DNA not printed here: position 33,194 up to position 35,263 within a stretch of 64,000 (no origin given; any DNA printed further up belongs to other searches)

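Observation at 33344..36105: Two-gene operon: ATP-grasp ligase with a novel N-terminal domain, plus a GNAT acetyltransferase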

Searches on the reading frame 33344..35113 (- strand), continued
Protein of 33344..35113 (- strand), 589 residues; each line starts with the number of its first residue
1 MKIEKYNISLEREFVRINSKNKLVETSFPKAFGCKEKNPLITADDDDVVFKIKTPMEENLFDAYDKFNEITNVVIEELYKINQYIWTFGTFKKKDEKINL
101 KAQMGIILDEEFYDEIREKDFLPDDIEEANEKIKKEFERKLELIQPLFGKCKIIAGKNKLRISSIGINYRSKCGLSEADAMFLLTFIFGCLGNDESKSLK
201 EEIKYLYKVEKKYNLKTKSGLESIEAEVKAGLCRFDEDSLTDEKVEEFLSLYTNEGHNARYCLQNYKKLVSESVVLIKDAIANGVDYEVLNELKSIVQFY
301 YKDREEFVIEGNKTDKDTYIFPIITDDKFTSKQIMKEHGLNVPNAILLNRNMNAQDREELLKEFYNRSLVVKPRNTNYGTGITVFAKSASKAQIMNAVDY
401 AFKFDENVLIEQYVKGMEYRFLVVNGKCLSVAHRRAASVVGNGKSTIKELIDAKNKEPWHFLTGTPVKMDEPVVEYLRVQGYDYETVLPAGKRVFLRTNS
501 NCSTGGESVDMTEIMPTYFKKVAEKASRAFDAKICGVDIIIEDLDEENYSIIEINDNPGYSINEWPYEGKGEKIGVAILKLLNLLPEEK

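Call 8: find_homologous_proteins(query=window:33344-35113:-, max_evalue=1e-10)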
Query window:33344-35113:- (589 aa): 335 proteins with E <= 1e-10 among 8000 candidates; the best 120 are listed.
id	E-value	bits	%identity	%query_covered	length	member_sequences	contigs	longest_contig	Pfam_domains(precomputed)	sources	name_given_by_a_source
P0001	0.0e+0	1305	100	100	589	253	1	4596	PF14397.12,PF08443.17,PF02655.20,PF04262.20,PF18419.7,PF07478.19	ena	-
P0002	0.0e+0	1301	99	100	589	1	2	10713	PF14397.12,PF08443.17,PF02655.20,PF04262.20,PF18419.7,PF07478.19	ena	-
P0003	0.0e+0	1234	94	100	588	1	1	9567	PF14397.12,PF08443.17,PF02655.20,PF04262.20,PF18419.7,PF07478.19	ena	-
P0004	0.0e+0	1231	94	100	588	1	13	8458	PF14397.12,PF08443.17,PF02655.20,PF04262.20,PF18419.7,PF07478.19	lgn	-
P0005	0.0e+0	1231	93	100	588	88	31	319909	PF14397.12,PF08443.17,PF02655.20,PF04262.20,PF18419.7,PF07478.19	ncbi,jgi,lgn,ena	-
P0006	0.0e+0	1230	94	100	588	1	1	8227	PF14397.12,PF08443.17,PF02655.20,PF04262.20,PF18419.7,PF07478.19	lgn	-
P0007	0.0e+0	1155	88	100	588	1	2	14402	PF14397.12,PF08443.17,PF02655.20,PF04262.20,PF18419.7,PF07478.19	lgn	-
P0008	0.0e+0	1150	87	100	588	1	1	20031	PF14397.12,PF08443.17,PF02655.20,PF04262.20,PF18419.7,PF07478.19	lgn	-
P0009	2.7e-289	979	98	77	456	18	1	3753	PF14397.12,PF08443.17,PF04262.20,PF18419.7,PF07478.19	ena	-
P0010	3.6e-277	939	71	99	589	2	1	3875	PF14397.12,PF08443.17,PF02655.20,PF01071.25,PF04262.20,PF18419.7,PF07478.19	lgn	-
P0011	4.0e-274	929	71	99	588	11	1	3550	PF14397.12,PF08443.17,PF02655.20,PF04262.20,PF18419.7,PF07478.19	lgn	-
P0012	1.8e-273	927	71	99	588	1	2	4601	PF14397.12,PF08443.17,PF02655.20,PF04262.20,PF18419.7,PF07478.19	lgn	-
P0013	3.1e-253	860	67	100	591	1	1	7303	PF14397.12,PF08443.17,PF04262.20,PF18419.7,PF07478.19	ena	-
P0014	7.4e-253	859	67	100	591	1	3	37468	PF14397.12,PF08443.17,PF02655.20,PF04262.20,PF18419.7,PF07478.19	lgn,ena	-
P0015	1.7e-252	857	66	100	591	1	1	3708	PF14397.12,PF08443.17,PF02655.20,PF04262.20,PF18419.7,PF07478.19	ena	-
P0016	1.8e-252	857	66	99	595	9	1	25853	PF14397.12,PF08443.17,PF02655.20,PF04262.20,PF18419.7,PF07478.19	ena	-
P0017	2.0e-252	857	66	100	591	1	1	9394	PF14397.12,PF08443.17,PF04262.20,PF18419.7,PF07478.19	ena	-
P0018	3.5e-252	856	66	100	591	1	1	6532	PF14397.12,PF08443.17,PF02655.20,PF04262.20,PF18419.7,PF07478.19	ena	-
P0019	9.8e-252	855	67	100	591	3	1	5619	PF14397.12,PF08443.17,PF04262.20,PF18419.7,PF07478.19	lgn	-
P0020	1.3e-251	854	66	100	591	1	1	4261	PF14397.12,PF08443.17,PF02655.20,PF04262.20,PF18419.7,PF07478.19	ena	-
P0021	6.3e-250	849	66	100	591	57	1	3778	PF14397.12,PF08443.17,PF04262.20,PF18419.7,PF07478.19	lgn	-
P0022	3.4e-247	840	64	100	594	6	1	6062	PF14397.12,PF08443.17,PF02655.20,PF04262.20,PF18419.7,PF07478.19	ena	-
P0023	1.4e-246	838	67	99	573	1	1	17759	PF14397.12,PF08443.17,PF02655.20,PF01071.25,PF04262.20,PF18419.7,PF07478.19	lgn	-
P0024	5.5e-246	836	65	100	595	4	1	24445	PF14397.12,PF08443.17,PF02655.20,PF04262.20,PF18419.7,PF07478.19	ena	-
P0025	6.7e-245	832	63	100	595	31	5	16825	PF14397.12,PF08443.17,PF02655.20,PF01071.25,PF04262.20,PF18419.7,PF07478.19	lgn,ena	-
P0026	1.3e-244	831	64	100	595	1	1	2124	PF14397.12,PF08443.17,PF02655.20,PF01071.25,PF04262.20,PF18419.7,PF07478.19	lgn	-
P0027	5.1e-242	823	63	100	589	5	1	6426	PF14397.12,PF08443.17,PF05770.17,PF04262.20,PF18419.7,PF07478.19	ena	-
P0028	2.3e-240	817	63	100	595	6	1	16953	PF14397.12,PF08443.17,PF02655.20,PF04262.20,PF18419.7,PF07478.19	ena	-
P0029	3.2e-240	817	63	100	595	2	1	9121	PF14397.12,PF08443.17,PF02655.20,PF04262.20,PF18419.7,PF07478.19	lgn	-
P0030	6.0e-240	816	63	100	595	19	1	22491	PF14397.12,PF08443.17,PF02655.20,PF04262.20,PF18419.7,PF07478.19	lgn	-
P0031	1.9e-238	811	64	99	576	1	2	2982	PF14397.12,PF08443.17,PF01071.25,PF04262.20,PF18419.7,PF07478.19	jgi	-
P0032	3.2e-238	810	63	100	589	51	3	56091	PF14397.12,PF08443.17,PF02655.20,PF05770.17,PF04262.20,PF18419.7,PF07478.19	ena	-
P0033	3.4e-230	784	62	99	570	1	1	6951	PF14397.12,PF08443.17,PF04262.20,PF18419.7,PF07478.19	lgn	-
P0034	1.2e-229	782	63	99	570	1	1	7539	PF14397.12,PF08443.17,PF02655.20,PF04262.20,PF18419.7,PF07478.19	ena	-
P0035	2.2e-229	781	63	99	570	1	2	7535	PF14397.12,PF08443.17,PF02655.20,PF04262.20,PF18419.7,PF07478.19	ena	-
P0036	2.4e-229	781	61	99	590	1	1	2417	PF14397.12,PF08443.17,PF02655.20,PF04262.20,PF18419.7,PF07478.19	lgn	-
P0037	7.7e-229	779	63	99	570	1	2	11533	PF14397.12,PF08443.17,PF02655.20,PF04262.20,PF18419.7,PF07478.19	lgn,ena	-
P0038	1.0e-228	779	63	99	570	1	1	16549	PF14397.12,PF08443.17,PF02655.20,PF04262.20,PF18419.7,PF07478.19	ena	-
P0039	1.8e-228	778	63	99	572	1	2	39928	PF14397.12,PF08443.17,PF04262.20,PF18419.7,PF07478.19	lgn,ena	-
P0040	3.5e-228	777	63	99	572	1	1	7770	PF14397.12,PF08443.17,PF02655.20,PF04262.20,PF18419.7,PF07478.19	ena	-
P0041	3.6e-228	777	63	99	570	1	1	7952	PF14397.12,PF08443.17,PF02655.20,PF04262.20,PF18419.7,PF07478.19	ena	-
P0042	3.6e-228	777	62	99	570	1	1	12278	PF14397.12,PF08443.17,PF02655.20,PF04262.20,PF18419.7,PF07478.19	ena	-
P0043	7.0e-228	776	62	99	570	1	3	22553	PF14397.12,PF08443.17,PF02655.20,PF04262.20,PF18419.7,PF07478.19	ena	-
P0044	7.7e-228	776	63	99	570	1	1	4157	PF14397.12,PF08443.17,PF02655.20,PF04262.20,PF18419.7,PF07478.19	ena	-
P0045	7.8e-228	776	63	99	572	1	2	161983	PF14397.12,PF08443.17,PF02655.20,PF04262.20,PF18419.7,PF07478.19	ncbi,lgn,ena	-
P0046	8.4e-228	776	63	99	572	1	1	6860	PF14397.12,PF08443.17,PF04262.20,PF18419.7,PF07478.19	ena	-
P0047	1.5e-227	775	63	99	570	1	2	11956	PF14397.12,PF08443.17,PF04262.20,PF18419.7,PF07478.19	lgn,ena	-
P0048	1.6e-227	775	62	99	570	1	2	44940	PF14397.12,PF08443.17,PF02655.20,PF04262.20,PF18419.7,PF07478.19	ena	-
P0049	1.9e-227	775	62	99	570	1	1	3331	PF14397.12,PF08443.17,PF02655.20,PF04262.20,PF18419.7,PF07478.19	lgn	-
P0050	2.3e-227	774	62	99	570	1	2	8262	PF14397.12,PF08443.17,PF02655.20,PF04262.20,PF18419.7,PF07478.19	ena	-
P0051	2.7e-227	774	62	99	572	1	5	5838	PF14397.12,PF08443.17,PF02655.20,PF04262.20,PF18419.7,PF07478.19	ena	-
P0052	2.9e-227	774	62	99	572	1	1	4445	PF14397.12,PF08443.17,PF02655.20,PF04262.20,PF18419.7,PF07478.19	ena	-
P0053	3.5e-227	774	62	99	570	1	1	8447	PF14397.12,PF08443.17,PF02655.20,PF04262.20,PF18419.7,PF07478.19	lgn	-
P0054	3.9e-227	774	62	99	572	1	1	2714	PF14397.12,PF08443.17,PF02655.20,PF04262.20,PF18419.7,PF07478.19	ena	-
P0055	4.1e-227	774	62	99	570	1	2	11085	PF14397.12,PF08443.17,PF02655.20,PF04262.20,PF18419.7,PF07478.19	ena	-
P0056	4.3e-227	773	62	99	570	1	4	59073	PF14397.12,PF08443.17,PF04262.20,PF18419.7,PF07478.19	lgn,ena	-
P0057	5.0e-227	773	62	99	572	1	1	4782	PF14397.12,PF08443.17,PF02655.20,PF04262.20,PF18419.7,PF07478.19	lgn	-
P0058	5.3e-227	773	62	99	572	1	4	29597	PF14397.12,PF08443.17,PF02655.20,PF04262.20,PF18419.7,PF07478.19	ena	-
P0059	5.3e-227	773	62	99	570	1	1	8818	PF14397.12,PF08443.17,PF02655.20,PF04262.20,PF18419.7,PF07478.19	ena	-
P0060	6.3e-227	773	62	99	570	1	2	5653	PF14397.12,PF08443.17,PF02655.20,PF04262.20,PF18419.7,PF07478.19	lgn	-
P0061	6.5e-227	773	62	99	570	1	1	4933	PF14397.12,PF08443.17,PF02655.20,PF04262.20,PF18419.7,PF07478.19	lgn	-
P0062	6.8e-227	773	62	99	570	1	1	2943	PF14397.12,PF08443.17,PF02655.20,PF04262.20,PF18419.7,PF07478.19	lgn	-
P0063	6.9e-227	773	62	99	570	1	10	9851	PF14397.12,PF08443.17,PF02655.20,PF04262.20,PF18419.7,PF07478.19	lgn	-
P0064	8.8e-227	772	62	99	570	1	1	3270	PF14397.12,PF08443.17,PF02655.20,PF04262.20,PF18419.7,PF07478.19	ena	-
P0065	9.0e-227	772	62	99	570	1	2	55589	PF14397.12,PF08443.17,PF02655.20,PF04262.20,PF18419.7,PF07478.19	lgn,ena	-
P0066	9.5e-227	772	62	99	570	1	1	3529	PF14397.12,PF08443.17,PF02655.20,PF04262.20,PF18419.7,PF07478.19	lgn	-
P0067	1.5e-226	772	62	99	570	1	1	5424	PF14397.12,PF08443.17,PF02655.20,PF04262.20,PF18419.7,PF07478.19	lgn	-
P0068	1.6e-226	772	62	99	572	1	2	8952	PF14397.12,PF08443.17,PF02655.20,PF04262.20,PF18419.7,PF07478.19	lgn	-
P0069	1.9e-226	771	62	99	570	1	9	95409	PF14397.12,PF08443.17,PF02655.20,PF04262.20,PF18419.7,PF07478.19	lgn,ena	-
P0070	2.0e-226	771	62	99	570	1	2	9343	PF14397.12,PF08443.17,PF02655.20,PF04262.20,PF18419.7,PF07478.19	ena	-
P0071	2.2e-226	771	62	99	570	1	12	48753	PF14397.12,PF08443.17,PF02655.20,PF04262.20,PF18419.7,PF07478.19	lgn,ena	-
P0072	2.8e-226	771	62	99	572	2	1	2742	PF14397.12,PF08443.17,PF02655.20,PF04262.20,PF18419.7,PF07478.19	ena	-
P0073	2.9e-226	771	62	99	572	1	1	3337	PF14397.12,PF08443.17,PF02655.20,PF04262.20,PF18419.7,PF07478.19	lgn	-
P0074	3.1e-226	771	62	99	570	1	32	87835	PF14397.12,PF08443.17,PF02655.20,PF04262.20,PF18419.7,PF07478.19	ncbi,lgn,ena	-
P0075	4.0e-226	770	62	99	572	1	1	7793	PF14397.12,PF08443.17,PF02655.20,PF04262.20,PF18419.7,PF07478.19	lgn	-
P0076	4.5e-226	770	62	99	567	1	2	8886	PF14397.12,PF08443.17,PF02655.20,PF04262.20,PF18419.7,PF07478.19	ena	-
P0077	4.8e-226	770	62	99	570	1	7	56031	PF14397.12,PF08443.17,PF02655.20,PF04262.20,PF18419.7,PF07478.19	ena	-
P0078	5.3e-226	770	62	99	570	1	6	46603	PF14397.12,PF08443.17,PF02655.20,PF04262.20,PF18419.7,PF07478.19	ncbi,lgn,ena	-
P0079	5.9e-226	770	62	99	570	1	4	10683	PF14397.12,PF08443.17,PF04262.20,PF18419.7,PF07478.19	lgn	-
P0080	7.8e-226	769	62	99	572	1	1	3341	PF14397.12,PF08443.17,PF02655.20,PF04262.20,PF18419.7,PF07478.19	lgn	-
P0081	1.0e-225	769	62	99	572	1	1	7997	PF14397.12,PF08443.17,PF02655.20,PF04262.20,PF18419.7,PF07478.19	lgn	-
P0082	1.0e-225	769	62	99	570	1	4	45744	PF14397.12,PF08443.17,PF02655.20,PF04262.20,PF18419.7,PF07478.19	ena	-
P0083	1.1e-225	769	60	100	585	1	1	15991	PF14397.12,PF08443.17,PF04262.20,PF18419.7,PF07478.19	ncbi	-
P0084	1.2e-225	769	59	99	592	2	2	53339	PF14397.12,PF08443.17,PF04262.20,PF18419.7,PF07478.19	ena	-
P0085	1.2e-225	769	62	99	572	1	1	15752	PF14397.12,PF08443.17,PF02655.20,PF04262.20,PF18419.7,PF07478.19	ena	-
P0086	1.6e-225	768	62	99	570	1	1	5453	PF14397.12,PF08443.17,PF02655.20,PF04262.20,PF18419.7,PF07478.19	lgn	-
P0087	2.5e-225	768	62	99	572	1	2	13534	PF14397.12,PF08443.17,PF02655.20,PF04262.20,PF18419.7,PF07478.19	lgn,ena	-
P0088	4.4e-225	767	60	99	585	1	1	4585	PF14397.12,PF08443.17,PF04262.20,PF18419.7,PF07478.19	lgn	-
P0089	1.6e-224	765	59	100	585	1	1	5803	PF14397.12,PF08443.17,PF04262.20,PF18419.7,PF07478.19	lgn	-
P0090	3.5e-224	764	61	100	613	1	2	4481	PF14397.12,PF08443.17,PF02655.20,PF04262.20,PF18419.7,PF07478.19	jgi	jgi:glutamate--cysteine ligase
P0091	1.4e-222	759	61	99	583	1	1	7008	PF14397.12,PF08443.17,PF04262.20,PF18419.7,PF07478.19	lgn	-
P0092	7.3e-222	756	60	99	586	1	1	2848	PF14397.12,PF08443.17,PF01071.25,PF04262.20,PF18419.7,PF07478.19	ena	-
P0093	2.5e-221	754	60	99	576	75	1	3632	PF14397.12,PF08443.17,PF02655.20,PF04262.20,PF18419.7,PF07478.19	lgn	-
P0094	3.5e-221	754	61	99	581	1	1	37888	PF14397.12,PF08443.17,PF04262.20,PF18419.7,PF07478.19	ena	-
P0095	8.5e-221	753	60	99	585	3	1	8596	PF14397.12,PF08443.17,PF04262.20,PF18419.7,PF07478.19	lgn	-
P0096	1.6e-220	752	61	99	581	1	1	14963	PF14397.12,PF08443.17,PF04262.20,PF18419.7,PF07478.19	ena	-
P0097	1.7e-220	752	61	99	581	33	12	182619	PF14397.12,PF08443.17,PF04262.20,PF18419.7,PF07478.19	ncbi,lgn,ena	-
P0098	3.1e-220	751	60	100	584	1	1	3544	PF14397.12,PF08443.17,PF02655.20,PF04262.20,PF18419.7,PF07478.19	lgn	-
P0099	3.8e-220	751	60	99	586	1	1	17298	PF14397.12,PF08443.17,PF02655.20,PF04262.20,PF18419.7,PF07478.19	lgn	-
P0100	4.2e-220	750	60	99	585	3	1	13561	PF14397.12,PF08443.17,PF04262.20,PF18419.7,PF07478.19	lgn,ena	-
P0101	6.5e-220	750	60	100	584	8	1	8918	PF14397.12,PF08443.17,PF02655.20,PF04262.20,PF18419.7,PF07478.19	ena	-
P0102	1.8e-219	748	59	99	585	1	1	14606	PF14397.12,PF08443.17,PF04262.20,PF18419.7,PF07478.19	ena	-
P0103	3.8e-219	747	59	100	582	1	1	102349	PF14397.12,PF08443.17,PF02655.20,PF01071.25,PF04262.20,PF18419.7,PF07478.19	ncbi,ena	-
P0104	4.1e-219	747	60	99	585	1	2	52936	PF14397.12,PF08443.17,PF04262.20,PF18419.7,PF07478.19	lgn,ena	-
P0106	6.7e-219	746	60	100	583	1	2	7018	PF14397.12,PF08443.17,PF02655.20,PF04262.20,PF18419.7,PF07478.19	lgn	-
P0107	7.4e-219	746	59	99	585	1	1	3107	PF14397.12,PF08443.17,PF02655.20,PF04262.20,PF18419.7,PF07478.19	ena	-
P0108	9.3e-219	746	59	99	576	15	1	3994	PF14397.12,PF08443.17,PF02655.20,PF04262.20,PF18419.7,PF07478.19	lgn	-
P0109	1.3e-218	746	59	99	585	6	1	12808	PF14397.12,PF08443.17,PF02655.20,PF04262.20,PF18419.7,PF07478.19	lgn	-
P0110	2.4e-218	745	59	99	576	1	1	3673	PF14397.12,PF08443.17,PF02655.20,PF04262.20,PF18419.7,PF07478.19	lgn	-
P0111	2.9e-218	744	60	100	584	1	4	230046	PF14397.12,PF08443.17,PF02655.20,PF04262.20,PF18419.7,PF07478.19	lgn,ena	-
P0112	5.6e-218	743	58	100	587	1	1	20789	PF14397.12,PF08443.17,PF02655.20,PF04262.20,PF18419.7,PF07478.19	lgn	-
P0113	1.3e-217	742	59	100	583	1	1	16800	PF14397.12,PF08443.17,PF02655.20,PF04262.20,PF18419.7,PF07478.19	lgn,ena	-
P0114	2.1e-217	742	59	99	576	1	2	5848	PF14397.12,PF08443.17,PF02655.20,PF04262.20,PF18419.7,PF07478.19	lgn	-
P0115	2.1e-217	741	59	100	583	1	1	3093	PF14397.12,PF08443.17,PF02655.20,PF04262.20,PF18419.7,PF07478.19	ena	-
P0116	2.2e-217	741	59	99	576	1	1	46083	PF14397.12,PF08443.17,PF02655.20,PF04262.20,PF18419.7,PF07478.19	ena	-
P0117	4.2e-217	740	59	100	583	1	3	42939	PF14397.12,PF08443.17,PF02655.20,PF04262.20,PF18419.7,PF07478.19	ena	-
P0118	1.3e-216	739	59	100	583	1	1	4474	PF14397.12,PF08443.17,PF02655.20,PF04262.20,PF18419.7,PF07478.19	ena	-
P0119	1.6e-216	739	59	100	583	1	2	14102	PF14397.12,PF08443.17,PF02655.20,PF04262.20,PF18419.7,PF07478.19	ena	-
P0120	2.4e-216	738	59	100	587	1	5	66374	PF14397.12,PF08443.17,PF02655.20,PF04262.20,PF18419.7,PF07478.19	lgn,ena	-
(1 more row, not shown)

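Call 62: list_cluster_members(proteins=[P0005, P0130, P0097, P0212, P0045])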
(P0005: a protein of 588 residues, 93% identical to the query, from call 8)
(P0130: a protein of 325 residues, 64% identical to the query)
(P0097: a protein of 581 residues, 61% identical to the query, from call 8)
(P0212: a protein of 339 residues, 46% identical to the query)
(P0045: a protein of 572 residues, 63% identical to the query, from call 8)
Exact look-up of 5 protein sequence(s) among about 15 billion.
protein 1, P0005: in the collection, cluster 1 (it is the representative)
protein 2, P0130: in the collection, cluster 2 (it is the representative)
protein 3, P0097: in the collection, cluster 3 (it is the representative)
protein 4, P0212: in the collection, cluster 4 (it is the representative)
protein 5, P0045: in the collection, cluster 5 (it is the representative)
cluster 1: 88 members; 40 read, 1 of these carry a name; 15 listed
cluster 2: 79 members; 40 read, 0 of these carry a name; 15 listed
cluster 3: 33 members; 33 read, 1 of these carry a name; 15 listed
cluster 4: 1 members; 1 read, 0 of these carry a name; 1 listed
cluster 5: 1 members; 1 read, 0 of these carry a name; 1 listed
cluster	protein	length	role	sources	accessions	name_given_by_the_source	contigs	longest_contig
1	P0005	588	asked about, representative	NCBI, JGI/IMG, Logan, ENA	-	-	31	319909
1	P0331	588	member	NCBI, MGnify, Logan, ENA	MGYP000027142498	FL=1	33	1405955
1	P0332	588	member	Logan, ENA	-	-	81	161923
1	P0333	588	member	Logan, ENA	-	-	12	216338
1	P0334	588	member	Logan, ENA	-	-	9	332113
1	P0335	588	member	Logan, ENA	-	-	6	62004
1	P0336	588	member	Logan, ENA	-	-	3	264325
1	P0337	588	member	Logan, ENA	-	-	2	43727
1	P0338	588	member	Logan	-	-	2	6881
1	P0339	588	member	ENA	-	-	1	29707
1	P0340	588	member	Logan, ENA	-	-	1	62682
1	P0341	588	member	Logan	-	-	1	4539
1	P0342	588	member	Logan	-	-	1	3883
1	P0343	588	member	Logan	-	-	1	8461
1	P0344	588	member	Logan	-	-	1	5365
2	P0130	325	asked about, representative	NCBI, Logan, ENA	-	-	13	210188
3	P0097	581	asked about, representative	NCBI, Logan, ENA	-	-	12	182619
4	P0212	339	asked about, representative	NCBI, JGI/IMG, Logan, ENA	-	-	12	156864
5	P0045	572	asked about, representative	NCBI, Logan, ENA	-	-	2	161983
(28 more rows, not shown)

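Call 77: search_protein_families(library=padloc, proteins=[window:33344-35113:-], max_evalue=0.01)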
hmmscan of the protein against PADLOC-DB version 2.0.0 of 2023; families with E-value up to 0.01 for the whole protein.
window:33344-35113:- (589 aa): 0 families
